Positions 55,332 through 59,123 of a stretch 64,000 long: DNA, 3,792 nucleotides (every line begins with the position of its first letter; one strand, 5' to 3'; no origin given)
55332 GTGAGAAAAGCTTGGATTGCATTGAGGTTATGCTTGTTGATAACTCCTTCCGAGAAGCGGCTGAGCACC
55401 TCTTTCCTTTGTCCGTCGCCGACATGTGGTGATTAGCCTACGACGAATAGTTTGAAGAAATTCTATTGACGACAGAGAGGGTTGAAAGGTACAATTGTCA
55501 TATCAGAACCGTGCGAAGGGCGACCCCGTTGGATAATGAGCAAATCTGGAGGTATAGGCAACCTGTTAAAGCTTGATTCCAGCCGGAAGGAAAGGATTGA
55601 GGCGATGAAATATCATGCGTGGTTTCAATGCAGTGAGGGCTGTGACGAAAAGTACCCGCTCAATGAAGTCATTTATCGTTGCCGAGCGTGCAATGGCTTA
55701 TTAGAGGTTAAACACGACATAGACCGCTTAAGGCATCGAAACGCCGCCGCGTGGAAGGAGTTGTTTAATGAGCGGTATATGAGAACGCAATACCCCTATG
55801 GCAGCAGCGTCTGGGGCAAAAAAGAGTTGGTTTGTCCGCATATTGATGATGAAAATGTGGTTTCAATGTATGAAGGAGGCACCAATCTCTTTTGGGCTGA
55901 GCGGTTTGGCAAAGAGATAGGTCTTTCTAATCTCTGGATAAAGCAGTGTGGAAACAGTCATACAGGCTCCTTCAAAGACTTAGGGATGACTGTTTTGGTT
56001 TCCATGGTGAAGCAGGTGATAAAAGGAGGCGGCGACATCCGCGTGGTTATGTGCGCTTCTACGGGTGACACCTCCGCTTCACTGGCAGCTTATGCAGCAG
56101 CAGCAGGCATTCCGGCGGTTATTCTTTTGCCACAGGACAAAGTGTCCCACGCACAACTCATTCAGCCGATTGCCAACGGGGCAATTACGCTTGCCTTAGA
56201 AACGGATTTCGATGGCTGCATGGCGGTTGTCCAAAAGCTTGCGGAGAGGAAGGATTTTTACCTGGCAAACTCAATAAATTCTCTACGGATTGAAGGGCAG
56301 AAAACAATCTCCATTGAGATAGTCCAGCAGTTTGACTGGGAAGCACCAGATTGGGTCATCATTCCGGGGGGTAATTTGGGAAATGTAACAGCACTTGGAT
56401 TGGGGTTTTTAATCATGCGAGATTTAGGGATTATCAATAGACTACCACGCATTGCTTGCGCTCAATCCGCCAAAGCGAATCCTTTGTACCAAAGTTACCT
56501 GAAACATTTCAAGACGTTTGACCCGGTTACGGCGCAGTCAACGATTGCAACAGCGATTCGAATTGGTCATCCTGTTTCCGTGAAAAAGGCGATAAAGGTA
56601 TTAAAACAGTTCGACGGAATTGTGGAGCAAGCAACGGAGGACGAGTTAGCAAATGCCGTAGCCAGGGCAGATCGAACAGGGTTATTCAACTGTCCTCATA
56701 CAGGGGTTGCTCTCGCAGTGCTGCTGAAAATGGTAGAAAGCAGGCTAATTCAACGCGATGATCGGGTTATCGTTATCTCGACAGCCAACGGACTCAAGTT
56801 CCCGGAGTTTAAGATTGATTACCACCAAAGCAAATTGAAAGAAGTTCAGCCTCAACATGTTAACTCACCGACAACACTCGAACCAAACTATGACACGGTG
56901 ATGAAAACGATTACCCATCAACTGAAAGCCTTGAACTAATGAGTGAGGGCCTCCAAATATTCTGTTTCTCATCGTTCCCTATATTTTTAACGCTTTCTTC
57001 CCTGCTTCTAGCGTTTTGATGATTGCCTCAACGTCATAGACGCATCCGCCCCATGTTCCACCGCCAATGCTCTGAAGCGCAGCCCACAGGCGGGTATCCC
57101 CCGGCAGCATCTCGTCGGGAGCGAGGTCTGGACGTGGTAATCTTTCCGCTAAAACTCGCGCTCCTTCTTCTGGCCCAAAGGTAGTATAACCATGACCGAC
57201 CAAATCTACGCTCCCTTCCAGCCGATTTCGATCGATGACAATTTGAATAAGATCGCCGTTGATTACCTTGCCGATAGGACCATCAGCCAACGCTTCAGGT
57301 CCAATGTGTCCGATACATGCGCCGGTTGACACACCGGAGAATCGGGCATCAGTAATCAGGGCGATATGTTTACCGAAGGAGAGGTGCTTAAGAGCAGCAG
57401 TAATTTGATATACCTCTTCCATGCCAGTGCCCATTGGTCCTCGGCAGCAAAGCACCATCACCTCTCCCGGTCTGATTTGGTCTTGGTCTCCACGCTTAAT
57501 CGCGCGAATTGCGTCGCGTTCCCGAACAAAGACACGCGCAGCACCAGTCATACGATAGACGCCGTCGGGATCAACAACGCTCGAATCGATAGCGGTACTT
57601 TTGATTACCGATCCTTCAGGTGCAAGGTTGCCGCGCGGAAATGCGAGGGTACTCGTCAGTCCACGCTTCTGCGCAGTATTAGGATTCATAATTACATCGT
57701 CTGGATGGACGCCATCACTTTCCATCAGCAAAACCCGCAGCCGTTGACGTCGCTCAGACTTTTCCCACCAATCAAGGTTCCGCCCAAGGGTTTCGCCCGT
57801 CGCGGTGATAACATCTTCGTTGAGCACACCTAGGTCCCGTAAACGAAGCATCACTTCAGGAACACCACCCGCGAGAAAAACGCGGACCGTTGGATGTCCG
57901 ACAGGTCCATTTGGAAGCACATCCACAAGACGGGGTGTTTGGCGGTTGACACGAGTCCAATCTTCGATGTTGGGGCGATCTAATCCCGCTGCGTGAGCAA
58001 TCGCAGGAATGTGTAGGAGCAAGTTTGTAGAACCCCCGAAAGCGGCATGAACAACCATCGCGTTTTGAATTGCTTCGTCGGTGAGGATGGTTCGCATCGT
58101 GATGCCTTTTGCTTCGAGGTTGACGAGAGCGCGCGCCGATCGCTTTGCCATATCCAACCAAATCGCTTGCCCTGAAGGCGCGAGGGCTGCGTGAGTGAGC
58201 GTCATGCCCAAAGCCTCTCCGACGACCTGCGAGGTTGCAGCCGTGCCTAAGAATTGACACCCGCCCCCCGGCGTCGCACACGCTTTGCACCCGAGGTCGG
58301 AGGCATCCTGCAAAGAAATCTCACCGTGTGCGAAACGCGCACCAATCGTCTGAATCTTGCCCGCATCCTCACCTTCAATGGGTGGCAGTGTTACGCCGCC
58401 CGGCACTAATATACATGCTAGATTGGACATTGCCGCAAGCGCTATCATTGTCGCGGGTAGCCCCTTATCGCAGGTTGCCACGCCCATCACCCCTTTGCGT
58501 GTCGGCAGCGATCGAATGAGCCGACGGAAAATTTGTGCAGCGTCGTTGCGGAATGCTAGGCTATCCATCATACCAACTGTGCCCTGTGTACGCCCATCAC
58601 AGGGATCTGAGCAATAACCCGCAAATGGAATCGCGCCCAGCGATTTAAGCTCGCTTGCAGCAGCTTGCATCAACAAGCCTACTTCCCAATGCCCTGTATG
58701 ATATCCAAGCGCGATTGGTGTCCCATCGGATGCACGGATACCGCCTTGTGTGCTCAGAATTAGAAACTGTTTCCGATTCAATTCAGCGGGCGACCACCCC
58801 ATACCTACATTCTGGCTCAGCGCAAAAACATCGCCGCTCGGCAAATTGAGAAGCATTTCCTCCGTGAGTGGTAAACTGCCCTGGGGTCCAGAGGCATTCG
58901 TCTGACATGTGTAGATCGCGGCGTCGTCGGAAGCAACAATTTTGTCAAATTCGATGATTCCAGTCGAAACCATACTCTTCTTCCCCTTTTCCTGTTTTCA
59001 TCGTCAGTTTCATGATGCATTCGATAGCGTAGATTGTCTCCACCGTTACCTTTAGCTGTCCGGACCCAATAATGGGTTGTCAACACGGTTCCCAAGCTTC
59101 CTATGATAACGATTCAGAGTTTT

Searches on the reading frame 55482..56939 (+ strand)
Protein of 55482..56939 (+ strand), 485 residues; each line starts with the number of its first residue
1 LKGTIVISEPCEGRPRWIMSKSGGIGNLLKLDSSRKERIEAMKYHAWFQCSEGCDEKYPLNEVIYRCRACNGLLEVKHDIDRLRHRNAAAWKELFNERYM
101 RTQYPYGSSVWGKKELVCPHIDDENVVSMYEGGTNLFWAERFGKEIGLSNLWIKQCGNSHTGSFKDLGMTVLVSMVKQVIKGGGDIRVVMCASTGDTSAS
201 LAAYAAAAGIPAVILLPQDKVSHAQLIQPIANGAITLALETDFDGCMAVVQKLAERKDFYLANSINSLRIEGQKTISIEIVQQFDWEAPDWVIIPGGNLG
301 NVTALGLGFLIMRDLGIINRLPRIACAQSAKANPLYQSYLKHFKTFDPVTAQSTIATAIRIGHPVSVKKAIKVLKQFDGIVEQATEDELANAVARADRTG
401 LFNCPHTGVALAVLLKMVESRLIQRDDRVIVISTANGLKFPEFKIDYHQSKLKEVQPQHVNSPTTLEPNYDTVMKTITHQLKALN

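Call 10: search_protein_families(library=pfam, proteins=[window:55482-56939:+], max_evalue=0.1)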
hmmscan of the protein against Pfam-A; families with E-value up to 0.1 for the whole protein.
window:55482-56939:+ (485 aa): 1 family
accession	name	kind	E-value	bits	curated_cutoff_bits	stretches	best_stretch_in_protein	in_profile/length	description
PF00291.31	PALP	-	2.3e-56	191.8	35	1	127-434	1-294/295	Pyridoxal-phosphate dependent enzyme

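Call 22: search_protein_families(library=ncbifam, proteins=[window:55605-56939:+], max_evalue=0.00001)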
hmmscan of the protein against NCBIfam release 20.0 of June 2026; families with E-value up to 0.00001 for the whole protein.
window:55605-56939:+ (444 aa): 22 families
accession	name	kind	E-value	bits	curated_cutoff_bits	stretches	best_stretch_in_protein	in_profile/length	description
TIGR00260.1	thrC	equivalog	8.3e-66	222.5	167.1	1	78-400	9-339/340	threonine synthase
NF006050.0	PRK08197.1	equivalog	4.1e-57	193.8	303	1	5-405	7-391/406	threonine synthase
NF004170.0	PRK05638.1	equivalog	7.4e-50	169.8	421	1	20-399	13-358/442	threonine synthase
NF005035.0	PRK06450.1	equivalog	9.1e-30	103.6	301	1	25-398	20-336/338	threonine synthase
NF004996.0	PRK06381.1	equivalog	2e-26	92.8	266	1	91-392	14-315/319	threonine synthase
NF006205.0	PRK08329.1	equivalog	8.7e-22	77.6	358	1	119-398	83-345/347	threonine synthase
TIGR03844.1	cysteate_syn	equivalog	5.7e-15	55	324.9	1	91-398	61-381/398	cysteate synthase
NF006455.0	PRK08813.1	equivalog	3.1e-12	46.5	489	1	89-265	36-197/374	threonine dehydratase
TIGR01127.1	ilvA_1Cterm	equivalog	2.4e-11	43.3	378.75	1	104-378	12-271/380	threonine ammonia-lyase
NF004771.0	PRK06110.1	equivalog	4e-10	39.3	317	1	104-355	33-267/323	threonine dehydratase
TIGR02079.1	THD1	equivalog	1.7e-09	37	440.55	1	109-265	32-187/410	threonine ammonia-lyase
NF005292.0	PRK06815.1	equivalog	3.1e-09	36.3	371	1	109-297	37-213/320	threonine/serine dehydratase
NF006390.0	PRK08639.1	equivalog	4.4e-09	35.8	421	1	108-260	40-190/418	threonine ammonia-lyase IlvA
NF006094.0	PRK08246.1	subfamily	2.1e-08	33.9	331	1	107-256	36-177/310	serine/threonine dehydratase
NF005680.0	PRK07476.1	equivalog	1.3e-07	30.9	413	1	108-258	38-184/326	hydroxyectoine utilization dehydratase EutB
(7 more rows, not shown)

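Call 35: search_solved_structures(query=window:55605-56939:+, max_evalue=1e-10)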
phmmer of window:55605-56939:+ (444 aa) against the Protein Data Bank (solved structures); distinct sequences matched with E-value up to 1e-10: 6.
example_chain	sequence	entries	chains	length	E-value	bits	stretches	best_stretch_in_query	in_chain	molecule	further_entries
1e5x_A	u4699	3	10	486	1.9e-159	534.5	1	6-437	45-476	THREONINE SYNTHASE | THREONINE SYNTHASE 1, CHLOROPLASTIC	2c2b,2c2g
2zsj_A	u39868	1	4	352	4.9e-57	197.1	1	80-406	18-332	Threonine synthase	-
2d1f_A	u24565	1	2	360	2.9e-56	194.6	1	78-404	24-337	Threonine synthase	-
6cgq_A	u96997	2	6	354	8.7e-54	186.4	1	77-410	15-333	Threonine synthase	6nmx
1uim_A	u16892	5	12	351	1e-51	179.6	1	80-401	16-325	Threonine Synthase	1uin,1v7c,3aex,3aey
1vb3_A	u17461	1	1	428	5.1e-14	55.3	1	119-374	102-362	Threonine synthase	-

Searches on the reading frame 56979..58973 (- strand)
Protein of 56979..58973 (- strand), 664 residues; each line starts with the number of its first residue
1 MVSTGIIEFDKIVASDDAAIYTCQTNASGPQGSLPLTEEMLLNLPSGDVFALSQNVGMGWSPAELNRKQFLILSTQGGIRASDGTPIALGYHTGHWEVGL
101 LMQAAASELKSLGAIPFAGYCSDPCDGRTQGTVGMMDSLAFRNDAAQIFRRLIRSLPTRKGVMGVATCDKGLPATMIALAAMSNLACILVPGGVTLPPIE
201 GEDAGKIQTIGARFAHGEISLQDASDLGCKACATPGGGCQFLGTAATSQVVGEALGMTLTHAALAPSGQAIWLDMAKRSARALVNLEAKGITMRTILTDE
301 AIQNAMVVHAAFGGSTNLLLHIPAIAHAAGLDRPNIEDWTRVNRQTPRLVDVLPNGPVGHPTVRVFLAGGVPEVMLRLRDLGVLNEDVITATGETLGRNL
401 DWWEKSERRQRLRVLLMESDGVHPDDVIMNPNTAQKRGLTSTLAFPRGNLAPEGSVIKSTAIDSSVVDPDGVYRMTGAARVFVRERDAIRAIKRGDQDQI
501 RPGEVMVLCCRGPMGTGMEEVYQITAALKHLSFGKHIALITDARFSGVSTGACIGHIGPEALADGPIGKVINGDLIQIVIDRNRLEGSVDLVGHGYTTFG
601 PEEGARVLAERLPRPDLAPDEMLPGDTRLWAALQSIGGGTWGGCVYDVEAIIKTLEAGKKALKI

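Call 10: search_protein_families(library=pfam, proteins=[window:56979-58973:-], max_evalue=0.1)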
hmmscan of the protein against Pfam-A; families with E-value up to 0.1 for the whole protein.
window:56979-58973:- (664 aa): 2 families
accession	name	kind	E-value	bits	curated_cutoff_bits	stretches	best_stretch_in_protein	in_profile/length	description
PF00920.27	ILVD_EDD_N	-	1.7e-63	215.1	27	1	92-398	14-315/316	Dihydroxy-acid/6-phosphogluconate dehydratase N-terminal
PF24877.1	ILV_EDD_C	-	1.1e-38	133.1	27.7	1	440-590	13-155/191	Dihydroxy-acid/6-phosphogluconate dehydratase C-terminal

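Call 22: search_protein_families(library=ncbifam, proteins=[window:56979-58973:-], max_evalue=0.00001)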
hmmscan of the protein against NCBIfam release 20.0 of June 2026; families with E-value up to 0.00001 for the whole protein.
window:56979-58973:- (664 aa): 8 families
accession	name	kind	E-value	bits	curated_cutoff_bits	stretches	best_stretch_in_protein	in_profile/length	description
TIGR03432.1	yjhG_yagF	hypoth_equivalog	0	1140.1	808.15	1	14-655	2-640/640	YjhG/YagF family D-xylonate dehydratase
NF002068.0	PRK00911.1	subfamily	1.1e-93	314.7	644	1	93-588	49-514/559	dihydroxy-acid dehydratase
TIGR00110.1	ilvD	equivalog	1.5e-84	284.5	618.15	1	94-588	33-500/543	dihydroxy-acid dehydratase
NF004784.0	PRK06131.1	subfamily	8e-70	235.8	539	1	141-590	100-521/576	dihydroxy-acid dehydratase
NF009560.0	PRK13017.1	subfamily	6.9e-59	199.6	684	1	149-587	111-533/595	dihydroxy-acid dehydratase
NF009559.0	PRK13016.1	equivalog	3.9e-58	197.1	882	1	138-589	97-521/578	L-arabinonate dehydratase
NF009103.0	PRK12448.1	equivalog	1.4e-54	185.3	710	2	442-586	421-557/616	dihydroxy-acid dehydratase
TIGR01196.1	edd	equivalog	2.1e-48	165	708.25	1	118-585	104-552/601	phosphogluconate dehydratase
